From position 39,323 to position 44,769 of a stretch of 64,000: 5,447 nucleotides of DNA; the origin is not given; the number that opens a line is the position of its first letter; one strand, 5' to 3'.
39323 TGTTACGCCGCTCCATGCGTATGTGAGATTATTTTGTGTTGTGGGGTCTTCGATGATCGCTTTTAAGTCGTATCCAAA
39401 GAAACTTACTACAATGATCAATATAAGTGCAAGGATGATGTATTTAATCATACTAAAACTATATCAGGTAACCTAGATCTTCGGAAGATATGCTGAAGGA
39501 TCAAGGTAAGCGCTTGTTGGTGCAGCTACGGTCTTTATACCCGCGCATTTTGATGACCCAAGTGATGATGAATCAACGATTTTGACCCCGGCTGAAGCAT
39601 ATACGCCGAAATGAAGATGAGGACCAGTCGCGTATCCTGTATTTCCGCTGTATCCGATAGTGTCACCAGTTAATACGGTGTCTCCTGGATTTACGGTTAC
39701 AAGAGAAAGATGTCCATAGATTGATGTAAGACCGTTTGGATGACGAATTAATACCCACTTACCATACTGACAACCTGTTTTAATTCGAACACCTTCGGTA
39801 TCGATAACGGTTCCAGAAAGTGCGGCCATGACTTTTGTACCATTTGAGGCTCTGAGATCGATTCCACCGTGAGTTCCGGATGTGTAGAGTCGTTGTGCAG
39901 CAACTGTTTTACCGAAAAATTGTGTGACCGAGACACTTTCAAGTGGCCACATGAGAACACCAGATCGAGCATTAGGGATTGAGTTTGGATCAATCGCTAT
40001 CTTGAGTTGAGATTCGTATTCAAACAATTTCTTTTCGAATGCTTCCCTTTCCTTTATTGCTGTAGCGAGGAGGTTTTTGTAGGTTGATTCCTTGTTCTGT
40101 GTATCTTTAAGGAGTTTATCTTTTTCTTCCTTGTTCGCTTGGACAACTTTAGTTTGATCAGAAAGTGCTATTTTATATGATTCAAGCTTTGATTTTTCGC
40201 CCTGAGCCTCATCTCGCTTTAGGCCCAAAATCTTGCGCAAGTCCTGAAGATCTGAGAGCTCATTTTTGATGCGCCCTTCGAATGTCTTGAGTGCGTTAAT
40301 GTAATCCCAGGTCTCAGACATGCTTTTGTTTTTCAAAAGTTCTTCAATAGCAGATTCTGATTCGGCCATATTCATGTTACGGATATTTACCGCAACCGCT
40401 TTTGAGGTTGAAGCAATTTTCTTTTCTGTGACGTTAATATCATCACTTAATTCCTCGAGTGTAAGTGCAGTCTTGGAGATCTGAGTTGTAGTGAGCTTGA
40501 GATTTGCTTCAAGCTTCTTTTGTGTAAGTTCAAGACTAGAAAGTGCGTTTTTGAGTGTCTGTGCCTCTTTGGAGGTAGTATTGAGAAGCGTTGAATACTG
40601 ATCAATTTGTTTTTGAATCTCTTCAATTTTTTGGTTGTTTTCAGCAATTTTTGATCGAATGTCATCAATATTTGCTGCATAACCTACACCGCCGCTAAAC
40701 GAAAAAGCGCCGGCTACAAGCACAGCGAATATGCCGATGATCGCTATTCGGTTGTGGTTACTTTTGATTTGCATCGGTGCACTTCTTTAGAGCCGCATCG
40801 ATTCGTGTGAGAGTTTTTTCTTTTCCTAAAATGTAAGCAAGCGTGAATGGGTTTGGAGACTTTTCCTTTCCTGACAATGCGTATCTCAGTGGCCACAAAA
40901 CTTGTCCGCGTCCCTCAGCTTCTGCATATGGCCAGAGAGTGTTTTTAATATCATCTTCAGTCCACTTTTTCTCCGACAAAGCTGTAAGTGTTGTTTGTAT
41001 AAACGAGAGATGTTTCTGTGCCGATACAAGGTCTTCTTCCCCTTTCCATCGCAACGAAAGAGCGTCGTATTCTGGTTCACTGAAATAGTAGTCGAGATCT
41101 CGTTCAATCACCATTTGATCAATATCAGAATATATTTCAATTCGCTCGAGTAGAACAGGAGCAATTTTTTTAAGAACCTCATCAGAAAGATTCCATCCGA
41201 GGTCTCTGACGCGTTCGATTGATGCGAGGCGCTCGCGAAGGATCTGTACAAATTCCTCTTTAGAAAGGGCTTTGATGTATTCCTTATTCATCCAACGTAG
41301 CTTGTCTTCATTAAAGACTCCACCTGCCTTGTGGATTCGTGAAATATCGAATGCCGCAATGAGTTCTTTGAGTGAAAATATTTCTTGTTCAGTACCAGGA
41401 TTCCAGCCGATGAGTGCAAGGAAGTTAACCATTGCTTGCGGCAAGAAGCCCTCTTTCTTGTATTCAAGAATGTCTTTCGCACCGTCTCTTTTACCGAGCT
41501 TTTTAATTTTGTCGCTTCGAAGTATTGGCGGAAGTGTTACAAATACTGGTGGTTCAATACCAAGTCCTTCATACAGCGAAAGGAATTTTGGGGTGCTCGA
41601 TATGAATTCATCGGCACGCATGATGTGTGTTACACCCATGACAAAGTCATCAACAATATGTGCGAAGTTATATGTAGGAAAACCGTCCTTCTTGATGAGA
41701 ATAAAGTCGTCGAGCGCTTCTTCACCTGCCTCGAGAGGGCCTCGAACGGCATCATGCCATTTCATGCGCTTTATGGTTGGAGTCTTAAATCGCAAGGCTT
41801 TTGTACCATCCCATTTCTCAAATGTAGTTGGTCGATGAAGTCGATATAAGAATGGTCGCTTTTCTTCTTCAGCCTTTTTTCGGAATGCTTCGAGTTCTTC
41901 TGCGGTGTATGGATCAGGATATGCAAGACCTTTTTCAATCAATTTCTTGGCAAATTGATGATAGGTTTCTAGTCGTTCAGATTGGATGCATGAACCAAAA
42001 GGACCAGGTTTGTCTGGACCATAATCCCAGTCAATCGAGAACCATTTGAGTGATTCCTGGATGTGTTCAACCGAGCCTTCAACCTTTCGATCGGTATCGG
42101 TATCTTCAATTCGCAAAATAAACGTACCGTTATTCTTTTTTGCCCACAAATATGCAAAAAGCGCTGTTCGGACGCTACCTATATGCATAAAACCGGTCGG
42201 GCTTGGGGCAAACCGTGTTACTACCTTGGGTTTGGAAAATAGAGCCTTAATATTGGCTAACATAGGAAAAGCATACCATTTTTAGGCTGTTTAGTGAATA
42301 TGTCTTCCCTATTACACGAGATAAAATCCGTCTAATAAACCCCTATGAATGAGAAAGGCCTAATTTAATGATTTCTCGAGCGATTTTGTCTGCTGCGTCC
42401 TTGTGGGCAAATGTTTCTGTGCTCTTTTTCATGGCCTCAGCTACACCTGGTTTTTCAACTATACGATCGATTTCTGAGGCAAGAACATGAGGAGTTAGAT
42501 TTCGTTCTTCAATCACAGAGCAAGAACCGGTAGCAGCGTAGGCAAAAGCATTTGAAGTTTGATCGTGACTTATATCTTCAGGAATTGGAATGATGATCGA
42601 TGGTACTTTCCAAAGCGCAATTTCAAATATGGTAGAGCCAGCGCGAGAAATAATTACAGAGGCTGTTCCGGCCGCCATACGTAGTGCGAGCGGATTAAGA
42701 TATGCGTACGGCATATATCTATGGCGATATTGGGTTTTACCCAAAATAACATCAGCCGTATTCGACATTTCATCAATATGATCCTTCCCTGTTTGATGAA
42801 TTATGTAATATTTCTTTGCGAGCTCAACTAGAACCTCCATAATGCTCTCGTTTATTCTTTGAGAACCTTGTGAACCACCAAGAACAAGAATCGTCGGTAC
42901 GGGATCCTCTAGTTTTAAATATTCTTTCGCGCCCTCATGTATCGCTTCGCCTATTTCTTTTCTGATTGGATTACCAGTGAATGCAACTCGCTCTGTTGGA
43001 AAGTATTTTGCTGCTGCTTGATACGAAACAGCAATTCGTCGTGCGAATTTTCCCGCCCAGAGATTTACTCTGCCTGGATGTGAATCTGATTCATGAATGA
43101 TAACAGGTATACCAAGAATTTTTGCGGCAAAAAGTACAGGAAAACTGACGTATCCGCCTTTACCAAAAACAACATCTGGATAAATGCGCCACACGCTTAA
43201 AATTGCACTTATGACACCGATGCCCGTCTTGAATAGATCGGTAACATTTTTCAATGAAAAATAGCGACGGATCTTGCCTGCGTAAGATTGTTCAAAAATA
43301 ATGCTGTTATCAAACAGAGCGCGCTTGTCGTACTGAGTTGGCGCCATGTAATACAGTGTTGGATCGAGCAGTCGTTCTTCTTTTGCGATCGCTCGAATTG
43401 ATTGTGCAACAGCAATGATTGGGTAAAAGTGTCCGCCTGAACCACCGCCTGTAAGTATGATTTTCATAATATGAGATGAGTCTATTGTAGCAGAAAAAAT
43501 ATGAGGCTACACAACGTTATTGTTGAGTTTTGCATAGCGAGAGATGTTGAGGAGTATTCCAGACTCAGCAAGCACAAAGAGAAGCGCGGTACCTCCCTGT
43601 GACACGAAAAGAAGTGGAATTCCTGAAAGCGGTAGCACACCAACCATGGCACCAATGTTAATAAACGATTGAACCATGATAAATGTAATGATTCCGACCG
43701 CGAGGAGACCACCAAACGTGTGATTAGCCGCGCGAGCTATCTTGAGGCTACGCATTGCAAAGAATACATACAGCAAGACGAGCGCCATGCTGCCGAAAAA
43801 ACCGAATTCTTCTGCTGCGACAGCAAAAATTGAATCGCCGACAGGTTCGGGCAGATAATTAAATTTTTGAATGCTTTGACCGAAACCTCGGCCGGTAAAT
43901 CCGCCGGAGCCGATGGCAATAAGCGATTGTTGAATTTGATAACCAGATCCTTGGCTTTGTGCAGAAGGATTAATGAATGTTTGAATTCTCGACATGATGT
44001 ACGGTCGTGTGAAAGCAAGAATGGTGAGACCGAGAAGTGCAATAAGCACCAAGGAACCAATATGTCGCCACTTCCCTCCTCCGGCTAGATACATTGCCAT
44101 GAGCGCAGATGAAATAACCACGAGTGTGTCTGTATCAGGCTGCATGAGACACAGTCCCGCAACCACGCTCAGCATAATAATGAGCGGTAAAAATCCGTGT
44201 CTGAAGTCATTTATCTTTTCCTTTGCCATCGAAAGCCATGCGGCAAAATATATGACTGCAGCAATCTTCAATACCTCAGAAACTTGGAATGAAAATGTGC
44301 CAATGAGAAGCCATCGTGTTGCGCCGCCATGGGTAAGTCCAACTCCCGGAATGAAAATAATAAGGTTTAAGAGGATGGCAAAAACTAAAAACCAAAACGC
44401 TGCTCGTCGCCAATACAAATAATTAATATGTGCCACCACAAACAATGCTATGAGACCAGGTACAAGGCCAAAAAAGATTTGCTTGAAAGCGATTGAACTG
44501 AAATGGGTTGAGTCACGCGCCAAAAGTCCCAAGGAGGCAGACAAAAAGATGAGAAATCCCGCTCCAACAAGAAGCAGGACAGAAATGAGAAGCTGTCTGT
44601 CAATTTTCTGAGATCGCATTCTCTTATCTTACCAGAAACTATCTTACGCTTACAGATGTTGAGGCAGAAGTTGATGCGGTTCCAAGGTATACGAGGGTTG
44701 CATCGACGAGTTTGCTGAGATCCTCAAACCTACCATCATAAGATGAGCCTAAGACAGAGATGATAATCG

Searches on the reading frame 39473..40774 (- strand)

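Call 32: search_protein_families(library=pfam, proteins=[window:39473-40774:-], max_evalue=0.00001)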
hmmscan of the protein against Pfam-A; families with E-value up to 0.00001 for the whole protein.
window:39473-40774:- (433 aa): 1 family
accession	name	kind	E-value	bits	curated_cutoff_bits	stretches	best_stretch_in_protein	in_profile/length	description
PF01551.29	Peptidase_M23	-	4.5e-27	94.5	28.7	1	301-393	2-89/96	Peptidase family M23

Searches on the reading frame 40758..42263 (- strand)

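Call 32: search_protein_families(library=pfam, proteins=[window:40758-42263:-], max_evalue=0.00001)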
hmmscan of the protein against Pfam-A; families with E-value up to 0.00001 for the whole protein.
window:40758-42263:- (501 aa): 2 families
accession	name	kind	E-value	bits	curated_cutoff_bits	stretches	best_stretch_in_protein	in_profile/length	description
PF00749.27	tRNA-synt_1c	-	1.8e-86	290.4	23.4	1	13-324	1-314/314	tRNA synthetases class I (E and Q), catalytic domain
PF19269.4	Anticodon_2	-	2.3e-22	80.4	23.6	1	352-492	6-141/141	Anticodon binding domain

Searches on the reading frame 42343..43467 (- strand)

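Call 32: search_protein_families(library=pfam, proteins=[window:42343-43467:-], max_evalue=0.00001)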
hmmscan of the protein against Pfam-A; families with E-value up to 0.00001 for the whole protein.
window:42343-43467:- (374 aa): 2 families
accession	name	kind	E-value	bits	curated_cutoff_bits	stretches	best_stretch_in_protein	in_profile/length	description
PF04101.22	Glyco_tran_28_C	-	4.3e-30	105.4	22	1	192-361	1-165/166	Glycosyltransferase family 28 C-terminal domain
PF03033.26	Glyco_transf_28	-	1e-26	94.1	26.2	1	3-146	1-138/139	Glycosyltransferase family 28 N-terminal domain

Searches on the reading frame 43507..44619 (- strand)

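Call 32: search_protein_families(library=pfam, proteins=[window:43507-44619:-], max_evalue=0.00001)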
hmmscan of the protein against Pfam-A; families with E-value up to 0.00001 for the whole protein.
window:43507-44619:- (370 aa): 1 family
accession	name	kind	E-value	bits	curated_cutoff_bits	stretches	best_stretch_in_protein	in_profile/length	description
PF01098.24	FTSW_RODA_SPOVE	-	5.4e-90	302.4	26.4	1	9-364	2-355/356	Cell cycle protein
